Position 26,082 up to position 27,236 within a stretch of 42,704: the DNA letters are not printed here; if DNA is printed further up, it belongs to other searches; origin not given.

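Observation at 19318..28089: Legionaminic-type nonulosonate cassette lacking the aminotransferase and N-acetyltransferase, with a reductase-like SDR in their place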

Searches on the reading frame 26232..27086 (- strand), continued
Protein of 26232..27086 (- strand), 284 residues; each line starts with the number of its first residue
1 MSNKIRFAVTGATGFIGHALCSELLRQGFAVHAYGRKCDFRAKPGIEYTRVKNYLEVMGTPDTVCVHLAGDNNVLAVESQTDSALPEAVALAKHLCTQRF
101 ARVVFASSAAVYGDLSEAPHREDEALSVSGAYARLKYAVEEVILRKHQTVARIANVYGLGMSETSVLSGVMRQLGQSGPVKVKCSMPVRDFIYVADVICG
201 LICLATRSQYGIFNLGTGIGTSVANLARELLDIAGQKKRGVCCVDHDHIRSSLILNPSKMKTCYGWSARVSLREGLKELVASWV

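Call 45: search_protein_families(library=pfam, proteins=[L093:7727-8926:+, L093:14044-14835:+, L093:14980-16974:+, L094:610-1887:+, L096:2889-3656:+, L096:7722-8972:+, L096:8978-9799:+, L095:6591-7691:+, L095:7645-8904:+, L006:9463-10689:+], max_evalue=0.0001)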
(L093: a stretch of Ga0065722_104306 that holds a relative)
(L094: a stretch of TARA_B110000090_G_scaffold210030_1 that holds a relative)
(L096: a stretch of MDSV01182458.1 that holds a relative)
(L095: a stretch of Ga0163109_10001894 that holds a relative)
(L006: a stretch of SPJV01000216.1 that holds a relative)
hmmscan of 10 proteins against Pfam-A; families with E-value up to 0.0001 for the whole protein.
L093:7727-8926:+ (399 aa): 4 families
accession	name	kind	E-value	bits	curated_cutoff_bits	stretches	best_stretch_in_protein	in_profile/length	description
PF02719.21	Polysacc_synt_2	-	1.1e-41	143.4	20.2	1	39-286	2-252/293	Polysaccharide biosynthesis protein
PF00106.31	adh_short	-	1.2e-06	28.6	26.6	0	39-154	4-121/195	short chain dehydrogenase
PF01370.27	Epimerase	-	2.5e-06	27.5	20.9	1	39-172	2-122/240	NAD dependent epimerase/dehydratase family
PF01073.25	3Beta_HSD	-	7.3e-05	22.4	22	0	39-169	1-120/280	3-beta hydroxysteroid dehydrogenase/isomerase family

L093:14044-14835:+ (263 aa): 1 family
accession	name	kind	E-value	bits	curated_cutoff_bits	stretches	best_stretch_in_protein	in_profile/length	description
PF13578.12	Methyltransf_24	-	9.9e-05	23.6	26.3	0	70-212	1-103/105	Methyltransferase domain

L093:14980-16974:+ (664 aa): 2 families
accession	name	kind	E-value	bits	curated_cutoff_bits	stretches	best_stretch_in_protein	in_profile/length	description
PF20157.4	Maf_flag10_N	-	7.4e-45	153.6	23.5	1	1-222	6-226/228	Glycosyltransferase Maf N-terminal domain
PF01973.23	MptE-like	-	4.9e-28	98.5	34.6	1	249-414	18-169/171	6-hydroxymethylpterin diphosphokinase MptE-like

L094:610-1887:+ (425 aa): 3 families
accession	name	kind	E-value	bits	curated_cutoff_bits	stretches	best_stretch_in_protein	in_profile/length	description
PF03721.20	UDPG_MGDP_dh_N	-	1e-34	120.2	27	1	8-181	2-181/187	UDP-glucose/GDP-mannose dehydrogenase family, NAD binding domain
PF00984.24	UDPG_MGDP_dh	-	4.6e-25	88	25.4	1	204-291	3-93/94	UDP-glucose/GDP-mannose dehydrogenase family, central domain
PF03720.21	UDPG_MGDP_dh_C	-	2.1e-24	86.3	30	1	318-416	1-101/103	UDP-glucose/GDP-mannose dehydrogenase family, UDP binding domain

L096:2889-3656:+ (255 aa): 1 family
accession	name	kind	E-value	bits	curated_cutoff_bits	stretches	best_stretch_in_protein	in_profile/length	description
PF13578.12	Methyltransf_24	-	8.2e-06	27.1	26.3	1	68-159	1-80/105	Methyltransferase domain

L096:7722-8972:+ (416 aa): 0 families

L096:8978-9799:+ (273 aa): 6 families
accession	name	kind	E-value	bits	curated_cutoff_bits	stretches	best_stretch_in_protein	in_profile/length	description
PF13847.12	Methyltransf_31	-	1.1e-11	45.1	27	1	63-155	3-99/145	Methyltransferase domain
PF08003.17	Methyltransf_9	-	3.8e-09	36.4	23.8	1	47-153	101-205/315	Protein of unknown function (DUF1698)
PF13489.12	Methyltransf_23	-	1.1e-08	35.5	27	1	61-212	20-160/164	Methyltransferase domain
PF08241.18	Methyltransf_11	-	1.5e-08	35.6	21.2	1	68-154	1-84/95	Methyltransferase domain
PF13649.12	Methyltransf_25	-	2.2e-07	31.9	27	1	67-154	1-90/97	Methyltransferase domain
PF08242.18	Methyltransf_12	-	7.8e-06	27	30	1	68-154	1-89/98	Methyltransferase domain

L095:6591-7691:+ (366 aa): 0 families

L095:7645-8904:+ (419 aa): 3 families
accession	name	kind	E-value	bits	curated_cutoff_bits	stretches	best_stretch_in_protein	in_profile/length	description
PF02719.21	Polysacc_synt_2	-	7e-45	153.9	20.2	1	59-324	2-253/293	Polysaccharide biosynthesis protein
PF16363.11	GDP_Man_Dehyd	-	4.5e-05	23.5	27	1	59-186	1-130/332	GDP-mannose 4,6 dehydratase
PF01370.27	Epimerase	-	5.1e-05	23.2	20.9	1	59-188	2-118/240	NAD dependent epimerase/dehydratase family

L006:9463-10689:+ (408 aa): 1 family
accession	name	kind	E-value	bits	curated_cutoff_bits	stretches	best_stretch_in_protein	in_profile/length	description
PF04932.20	Wzy_C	-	6.1e-09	36.3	31.7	1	206-344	4-148/149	O-Antigen ligase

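Call 52: predict_structure(alignment_id=A1)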
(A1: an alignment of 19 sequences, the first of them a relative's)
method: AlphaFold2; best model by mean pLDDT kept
length: 284 residues; sequences in the alignment: 19
mean_pLDDT: 91.6   pTM: 0.91
mean pLDDT of the five models: 91.6, 91.3, 89.5, 88.6, 88.0
residues with pLDDT >= 90: 216; 70-90: 61; 50-70: 5; < 50: 2
segments of 3 or more residues with pLDDT < 50: none
pLDDT, mean of each block of 10 residues (from residue 1): 78 94 96 89 89 93 93 79 88 95 95 87 91 93 97 95 91 92 89 98 95 97 94 94 78 94 97 95 84
secondary structure, 60 per line:
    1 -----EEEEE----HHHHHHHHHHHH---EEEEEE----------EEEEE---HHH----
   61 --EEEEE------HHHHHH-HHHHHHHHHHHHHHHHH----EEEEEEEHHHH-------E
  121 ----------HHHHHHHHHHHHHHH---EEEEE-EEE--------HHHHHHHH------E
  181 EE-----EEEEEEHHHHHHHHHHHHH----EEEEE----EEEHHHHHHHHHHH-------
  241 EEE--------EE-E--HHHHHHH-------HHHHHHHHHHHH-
elements in order: E6-10 H15-26 E30-35 E46-50 E63-67 H74-79 H81-97 E102-108 H109-112 H131-145 E149-153 E155-157 H166-173 E180-182 E188-193 H194-206 E211-215 E220-222 H223-233 E241-243 H258-264 H272-283

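Call 55: fold_search(model_id=the predicted structure, library=pdb)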
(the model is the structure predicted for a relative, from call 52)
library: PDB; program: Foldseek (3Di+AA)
matches with E <= 10: 1962; with E <= 0.001: 996
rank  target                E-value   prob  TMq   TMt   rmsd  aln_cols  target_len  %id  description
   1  3vps_A                4.5e-20  1.00  0.86  0.81   3.2       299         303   25  Structure of a novel NAD dependent-NDP-hexosamine 5,6-dehydratase, TunA, involved in tunicamycin biosynthesis (released 2012-04-18)
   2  3vps_B                5.1e-20  1.00  0.84  0.80   3.4       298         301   24  Structure of a novel NAD dependent-NDP-hexosamine 5,6-dehydratase, TunA, involved in tunicamycin biosynthesis (released 2012-04-18)
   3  4zrn_A                6.0e-20  1.00  0.85  0.78   3.2       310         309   24  Crystal Structure of UDP-Glucose 4-Epimerase (TM0509) with UDP-glucose from Hyperthermophilic Eubacterium Thermotoga M (released 2015-09-16)
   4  4zrm_B                8.0e-20  1.00  0.83  0.77   3.4       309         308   24  Crystal Structure of UDP-Glucose 4-Epimerase (TM0509) from Hyperthermophilic Eubacterium Thermotoga maritima (released 2015-09-16)
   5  7ys8_B                1.1e-19  1.00  0.83  0.77   3.4       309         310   23  Crystal Structure of UDP-glucose 4-epimerase (Rv3634c) from Mycobacterium tuberculosis (released 2023-08-16)
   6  8rdh_A                1.3e-19  1.00  0.83  0.74   3.4       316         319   20  Crystal structure of UDP-galactose 4-epimerase from Pyrococcus horikoshii with bound NAD and GDP-L-fucose (released 2024-12-18)
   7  2hun_B                1.6e-19  1.00  0.86  0.76   2.9       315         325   18  Crystal structure of hypothetical protein PH0414 from Pyrococcus horikoshii OT3 (released 2007-01-26)
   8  6wjb_A                1.6e-19  1.00  0.82  0.77   3.3       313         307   25  UDP-GlcNAc C4-epimerase from Pseudomonas protegens in complex with NAD and UDP-GlcNAc (released 2020-07-08)
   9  2pk3_A                1.9e-19  1.00  0.86  0.79   2.9       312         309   21  Crystal Structure of a GDP-4-keto-6-deoxy-D-mannose reductase (released 2008-03-25)
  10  6kvc                  2.5e-19  1.00  0.80  0.77   3.6       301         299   26  MoeE5 in complex with UDP-glucose and NAD (released 2019-11-13)
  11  8rdg_A                2.7e-19  1.00  0.83  0.75   3.2       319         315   21  Crystal structure of UDP-galactose 4-epimerase from Pyrococcus horikoshii with bound NAD (released 2024-12-18)
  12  6wj9_A                2.8e-19  1.00  0.84  0.79   3.0       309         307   26  UDP-GlcNAc C4-epimerase mutant S121A/Y146F from Pseudomonas protegens in complex with UDP-GlcNAc (released 2020-07-08)
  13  6wj9_B                2.8e-19  1.00  0.83  0.77   3.4       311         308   24  UDP-GlcNAc C4-epimerase mutant S121A/Y146F from Pseudomonas protegens in complex with UDP-GlcNAc (released 2020-07-08)
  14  6wjb_B                2.8e-19  1.00  0.83  0.77   3.4       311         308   25  UDP-GlcNAc C4-epimerase from Pseudomonas protegens in complex with NAD and UDP-GlcNAc (released 2020-07-08)
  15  8rdi_A                2.8e-19  1.00  0.82  0.74   3.3       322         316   20  Crystal structure of UDP-galactose 4-epimerase from Pyrococcus horikoshii containing Y145F mutation and with bound NAD (released 2024-12-18)
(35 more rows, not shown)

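Call 64: search_protein_families(library=pfam, proteins=[L006:3752-4660:-, L006:5094-6005:+, L004:13071-14222:+, L004:5619-6425:+, L099:8565-9968:+, L099:14140-15168:+, L099:15159-15815:+, L002:17689-19575:+, L087:16534-17967:-, L088:6191-7711:-], max_evalue=0.01)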
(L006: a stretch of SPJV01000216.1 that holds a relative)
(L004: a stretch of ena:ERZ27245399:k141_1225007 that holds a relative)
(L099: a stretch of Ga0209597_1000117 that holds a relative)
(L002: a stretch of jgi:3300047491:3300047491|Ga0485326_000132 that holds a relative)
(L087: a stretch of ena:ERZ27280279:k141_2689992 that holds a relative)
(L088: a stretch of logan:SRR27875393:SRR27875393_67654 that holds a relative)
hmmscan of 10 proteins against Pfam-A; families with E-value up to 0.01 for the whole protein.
L006:3752-4660:- (302 aa): 2 families
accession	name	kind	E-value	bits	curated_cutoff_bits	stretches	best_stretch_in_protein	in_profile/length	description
PF13469.12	Sulfotransfer_3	-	1.4e-17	65.2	27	1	11-246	2-216/216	Sulfotransferase family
PF00685.33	Sulfotransfer_1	-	1.4e-08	34.9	22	1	209-248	148-187/255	Sulfotransferase domain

L006:5094-6005:+ (303 aa): 1 family
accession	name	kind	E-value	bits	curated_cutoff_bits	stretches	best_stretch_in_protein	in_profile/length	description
PF00248.27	Aldo_ket_red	-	6e-25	88.3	24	1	7-260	2-270/291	Aldo/keto reductase family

L004:13071-14222:+ (383 aa): 0 families

L004:5619-6425:+ (268 aa): 1 family
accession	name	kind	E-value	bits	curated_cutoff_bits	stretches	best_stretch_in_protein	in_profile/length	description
PF13578.12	Methyltransf_24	-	0.00022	22.5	26.3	1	76-216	1-101/105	Methyltransferase domain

L099:8565-9968:+ (467 aa): 0 families

L099:14140-15168:+ (342 aa): 1 family
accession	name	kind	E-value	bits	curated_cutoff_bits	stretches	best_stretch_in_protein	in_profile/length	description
PF01557.24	FAA_hydrolase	-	2.1e-36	126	23.9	1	125-333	27-213/214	Fumarylacetoacetate (FAA) hydrolase C-terminal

L099:15159-15815:+ (218 aa): 1 family
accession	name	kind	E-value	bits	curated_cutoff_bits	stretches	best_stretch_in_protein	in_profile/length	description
PF01557.24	FAA_hydrolase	-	8e-08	32.6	23.9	1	32-190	31-180/214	Fumarylacetoacetate (FAA) hydrolase C-terminal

L002:17689-19575:+ (628 aa): 1 family
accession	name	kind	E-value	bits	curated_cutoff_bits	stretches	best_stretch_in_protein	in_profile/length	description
PF04464.20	Glyphos_transf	-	3.9e-06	26.5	22.1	1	371-619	133-366/367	CDP-Glycerol:Poly(glycerophosphate) glycerophosphotransferase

L087:16534-17967:- (477 aa): 8 families
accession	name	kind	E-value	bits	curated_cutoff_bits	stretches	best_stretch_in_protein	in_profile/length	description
PF07992.20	Pyr_redox_2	-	2.5e-05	24.3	26.1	1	12-44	2-34/291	Pyridine nucleotide-disulphide oxidoreductase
PF01266.30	DAO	-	0.00034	20.7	27.9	0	13-42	2-31/353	FAD dependent oxidoreductase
PF13450.12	NAD_binding_8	-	0.00046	20.8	21.9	1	15-45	1-31/68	NAD(P)-binding Rossmann-like domain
PF02558.23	ApbA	-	0.0026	17.9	22.2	1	13-46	1-34/150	Ketopantoate reductase PanE/ApbA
PF00890.30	FAD_binding_2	-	0.0029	17.3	20.4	1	13-68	2-56/414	FAD binding domain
PF03721.20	UDPG_MGDP_dh_N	-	0.0039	17.2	27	1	11-44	1-34/187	UDP-glucose/GDP-mannose dehydrogenase family, NAD binding domain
PF01494.25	FAD_binding_3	-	0.0049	16.6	22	1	12-40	3-31/349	FAD binding domain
PF02737.24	3HCDH_N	-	0.008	16.5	22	0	12-46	1-35/180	3-hydroxyacyl-CoA dehydrogenase, NAD binding domain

L088:6191-7711:- (506 aa): 0 families

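Call 65: search_protein_representatives(alignment_id=A1)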
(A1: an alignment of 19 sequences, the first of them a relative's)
Query: 19 sequences, 282 profile positions. Proteins with E-value up to 0.001 (for the whole library): 162613; up to 1e-10: 73412; up to 1e-30: 3423. The best 150 are listed.
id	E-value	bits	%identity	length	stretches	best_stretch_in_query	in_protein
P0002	1.4e-114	398.8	-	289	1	2-281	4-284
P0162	1.2e-102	359.6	-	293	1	4-279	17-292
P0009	2.6e-97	342.1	-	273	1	6-277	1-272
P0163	2.3e-96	339.0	-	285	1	4-280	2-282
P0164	6.4e-95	334.3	-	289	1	3-279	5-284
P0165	9.9e-95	333.6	-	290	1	3-278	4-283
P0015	1.3e-92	326.6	-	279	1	1-281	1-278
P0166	9.8e-92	323.8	-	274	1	6-278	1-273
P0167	1.8e-90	319.6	-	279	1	3-279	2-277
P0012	6.8e-89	314.5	-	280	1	3-279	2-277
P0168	2.1e-88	312.9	-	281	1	5-278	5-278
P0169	3.8e-88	312.0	-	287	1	4-280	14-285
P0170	4.4e-88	311.8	-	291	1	4-278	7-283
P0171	4.6e-88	311.8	-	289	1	3-280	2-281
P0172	4.7e-88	311.7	-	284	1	4-280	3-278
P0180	3.9e-86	305.4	-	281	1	1-277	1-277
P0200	5.1e-83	295.2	-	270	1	6-279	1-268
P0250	2.8e-78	279.7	-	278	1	1-281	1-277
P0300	3.5e-75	269.5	-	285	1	3-277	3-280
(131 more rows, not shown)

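Call 66: list_cluster_members(proteins=[P0162, P0163, P0164, P0165, P0167, P0170, P0180, P0200, P0250, P0300])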
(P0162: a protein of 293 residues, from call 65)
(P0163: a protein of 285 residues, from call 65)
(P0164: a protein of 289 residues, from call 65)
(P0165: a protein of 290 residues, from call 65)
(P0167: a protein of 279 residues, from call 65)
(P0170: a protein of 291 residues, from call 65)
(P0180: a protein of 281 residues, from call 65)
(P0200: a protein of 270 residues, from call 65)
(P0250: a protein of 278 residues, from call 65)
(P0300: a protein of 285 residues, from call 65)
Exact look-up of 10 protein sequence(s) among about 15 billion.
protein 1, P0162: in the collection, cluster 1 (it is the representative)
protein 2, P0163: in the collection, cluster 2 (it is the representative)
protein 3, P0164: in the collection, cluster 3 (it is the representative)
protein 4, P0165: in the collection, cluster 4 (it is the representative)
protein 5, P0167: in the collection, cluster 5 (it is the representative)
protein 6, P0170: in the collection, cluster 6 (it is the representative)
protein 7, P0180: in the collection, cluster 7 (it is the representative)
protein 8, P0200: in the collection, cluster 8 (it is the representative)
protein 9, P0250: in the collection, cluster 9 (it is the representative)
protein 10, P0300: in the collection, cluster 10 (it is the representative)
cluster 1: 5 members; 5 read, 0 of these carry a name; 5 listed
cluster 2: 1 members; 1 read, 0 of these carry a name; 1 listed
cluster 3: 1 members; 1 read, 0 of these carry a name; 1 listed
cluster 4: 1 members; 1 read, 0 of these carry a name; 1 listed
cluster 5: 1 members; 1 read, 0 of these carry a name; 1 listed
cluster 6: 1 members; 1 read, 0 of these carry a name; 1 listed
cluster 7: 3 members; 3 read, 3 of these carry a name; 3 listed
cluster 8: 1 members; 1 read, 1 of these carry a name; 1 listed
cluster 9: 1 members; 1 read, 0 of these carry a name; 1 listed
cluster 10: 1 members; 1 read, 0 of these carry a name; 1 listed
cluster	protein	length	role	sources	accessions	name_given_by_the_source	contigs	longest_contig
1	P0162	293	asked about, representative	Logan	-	-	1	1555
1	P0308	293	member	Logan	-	-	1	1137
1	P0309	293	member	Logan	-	-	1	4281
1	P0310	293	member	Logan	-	-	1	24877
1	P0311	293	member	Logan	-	-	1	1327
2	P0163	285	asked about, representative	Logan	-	-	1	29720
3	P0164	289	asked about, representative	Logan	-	-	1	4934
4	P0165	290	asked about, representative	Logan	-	-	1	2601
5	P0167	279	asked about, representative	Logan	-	-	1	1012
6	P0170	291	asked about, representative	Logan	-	-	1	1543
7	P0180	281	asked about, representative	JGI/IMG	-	UDP-glucose 4-epimerase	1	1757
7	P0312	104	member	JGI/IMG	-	nucleoside-diphosphate-sugar epimerase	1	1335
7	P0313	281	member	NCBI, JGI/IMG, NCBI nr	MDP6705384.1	MAG: NAD(P)-dependent oxidoreductase [Alphaproteobacteria bacterium] | UDP-glucose 4-epimerase | NAD(P)-dependent oxidoreductase [Alphaproteobacteria bacterium]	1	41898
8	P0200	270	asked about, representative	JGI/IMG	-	nucleoside-diphosphate-sugar epimerase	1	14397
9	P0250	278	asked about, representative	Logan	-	-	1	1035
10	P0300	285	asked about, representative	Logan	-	-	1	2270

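Call 67: find_encoding_contigs(protein=P0163, flank=10000, max_places=1)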
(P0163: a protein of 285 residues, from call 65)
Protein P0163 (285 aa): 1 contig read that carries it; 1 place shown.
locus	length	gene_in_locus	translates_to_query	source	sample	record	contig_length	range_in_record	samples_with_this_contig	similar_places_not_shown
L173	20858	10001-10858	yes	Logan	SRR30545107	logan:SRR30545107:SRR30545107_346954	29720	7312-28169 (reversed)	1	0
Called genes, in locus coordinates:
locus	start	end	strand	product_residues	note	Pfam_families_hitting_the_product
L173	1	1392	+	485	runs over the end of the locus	-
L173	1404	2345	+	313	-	PF00535:Glycos_transf_2, PF12804:NTP_transf_3 (weak)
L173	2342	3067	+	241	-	PF13489:Methyltransf_23, PF08241:Methyltransf_11, PF08242:Methyltransf_12 (weak)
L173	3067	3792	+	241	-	PF00483:NTP_transferase, PF12804:NTP_transf_3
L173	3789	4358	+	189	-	PF00702:Hydrolase, PF08645:PNK3P (weak), PF13419:HAD_2, PF13242:Hydrolase_like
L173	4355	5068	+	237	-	PF00923:TAL_FSA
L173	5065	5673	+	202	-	PF13580:SIS_2 (weak)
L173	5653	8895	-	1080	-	PF25596:CPSase_L_D1, PF13549:ATP-grasp_5 (faint), PF02786:CPSase_L_D2, PF07478:Dala_Dala_lig_C, PF02222:ATP-grasp, PF02787:CPSase_L_D3, PF25596:CPSase_L_D1, PF02786:CPSase_L_D2, +1 more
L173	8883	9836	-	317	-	PF00988:CPSase_sm_chain, PF00117:GATase, PF07722:Peptidase_C26 (weak)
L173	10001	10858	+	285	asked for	PF01073:3Beta_HSD (faint), PF01370:Epimerase, PF04321:RmlD_sub_bind, PF16363:GDP_Man_Dehyd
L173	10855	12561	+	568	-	PF02543:Carbam_trans_N, PF16861:Carbam_trans_C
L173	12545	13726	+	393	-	PF02350:Epimerase_2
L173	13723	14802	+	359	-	PF03102:NeuB, PF08666:SAF (weak)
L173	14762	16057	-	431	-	PF04932:Wzy_C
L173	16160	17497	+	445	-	PF03712:Cu2_monoox_C (weak)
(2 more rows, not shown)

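Call 68: find_encoding_contigs(protein=P0313, flank=10000, max_places=1)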
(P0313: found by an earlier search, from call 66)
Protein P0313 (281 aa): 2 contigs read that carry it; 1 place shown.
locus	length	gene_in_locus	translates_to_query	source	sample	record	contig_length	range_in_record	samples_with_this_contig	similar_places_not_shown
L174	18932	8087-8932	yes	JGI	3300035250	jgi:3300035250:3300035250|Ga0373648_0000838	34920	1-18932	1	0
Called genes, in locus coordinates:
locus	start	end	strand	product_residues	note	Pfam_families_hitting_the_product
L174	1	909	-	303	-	?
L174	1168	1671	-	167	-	PF02357:NusG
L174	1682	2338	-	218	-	-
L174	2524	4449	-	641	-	PF13522:GATase_6, PF13537:GATase_7, PF00733:Asn_synthase, PF02540:NAD_synthase (faint)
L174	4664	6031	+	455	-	PF03721:UDPG_MGDP_dh_N, PF03446:NAD_binding_2, PF00984:UDPG_MGDP_dh, PF03720:UDPG_MGDP_dh_C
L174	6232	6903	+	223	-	PF02348:CTP_transf_3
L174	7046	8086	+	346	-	PF03102:NeuB, PF08666:SAF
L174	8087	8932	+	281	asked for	PF01073:3Beta_HSD (weak), PF01370:Epimerase, PF04321:RmlD_sub_bind, PF07993:NAD_binding_4 (faint), PF13460:NAD_binding_10, PF16363:GDP_Man_Dehyd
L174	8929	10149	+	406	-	PF02350:Epimerase_2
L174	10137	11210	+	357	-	PF00571:CBS (weak), PF00483:NTP_transferase, PF12804:NTP_transf_3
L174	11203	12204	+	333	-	PF00106:adh_short (faint), PF01073:3Beta_HSD, PF01370:Epimerase, PF02719:Polysacc_synt_2, PF16363:GDP_Man_Dehyd, PF07993:NAD_binding_4, PF13460:NAD_binding_10 (weak)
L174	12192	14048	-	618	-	PF13522:GATase_6, PF13537:GATase_7, PF00733:Asn_synthase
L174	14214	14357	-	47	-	-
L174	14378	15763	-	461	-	-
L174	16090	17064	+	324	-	PF01073:3Beta_HSD, PF01370:Epimerase, PF02719:Polysacc_synt_2, PF04321:RmlD_sub_bind, PF16363:GDP_Man_Dehyd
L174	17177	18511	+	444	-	PF00296:Bac_luciferase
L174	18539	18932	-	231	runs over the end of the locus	-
